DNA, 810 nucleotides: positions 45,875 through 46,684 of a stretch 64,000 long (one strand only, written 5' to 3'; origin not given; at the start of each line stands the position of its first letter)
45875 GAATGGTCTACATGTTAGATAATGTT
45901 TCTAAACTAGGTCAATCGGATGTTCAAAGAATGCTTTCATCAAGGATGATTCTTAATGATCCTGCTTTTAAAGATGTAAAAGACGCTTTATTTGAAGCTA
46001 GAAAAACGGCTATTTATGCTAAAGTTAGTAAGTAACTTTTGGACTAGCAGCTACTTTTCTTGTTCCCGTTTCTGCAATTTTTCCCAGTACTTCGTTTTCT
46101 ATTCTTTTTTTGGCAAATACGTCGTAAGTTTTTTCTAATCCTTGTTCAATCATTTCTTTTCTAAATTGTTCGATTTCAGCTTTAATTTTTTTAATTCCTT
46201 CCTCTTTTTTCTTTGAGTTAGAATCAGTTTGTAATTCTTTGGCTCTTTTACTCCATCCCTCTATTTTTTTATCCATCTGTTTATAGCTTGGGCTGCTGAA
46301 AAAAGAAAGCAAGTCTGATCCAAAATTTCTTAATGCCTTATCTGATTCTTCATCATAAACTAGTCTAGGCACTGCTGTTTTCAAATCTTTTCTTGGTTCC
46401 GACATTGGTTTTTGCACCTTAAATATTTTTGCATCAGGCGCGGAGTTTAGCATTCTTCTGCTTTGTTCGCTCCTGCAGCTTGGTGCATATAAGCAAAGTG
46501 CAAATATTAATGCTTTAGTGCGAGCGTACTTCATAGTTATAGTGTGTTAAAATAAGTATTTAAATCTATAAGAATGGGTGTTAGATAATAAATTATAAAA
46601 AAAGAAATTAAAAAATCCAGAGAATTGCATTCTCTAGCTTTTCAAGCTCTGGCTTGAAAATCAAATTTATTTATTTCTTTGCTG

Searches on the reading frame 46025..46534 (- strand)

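Call 96: search_protein_families(library=pfam, proteins=[window:46025-46534:-], max_evalue=0.01)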
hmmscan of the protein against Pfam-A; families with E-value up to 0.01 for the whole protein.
window:46025-46534:- (169 aa): 1 family
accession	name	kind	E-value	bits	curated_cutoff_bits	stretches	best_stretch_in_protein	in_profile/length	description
PF13476.12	AAA_23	-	0.0048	18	27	1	56-127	154-199/201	AAA domain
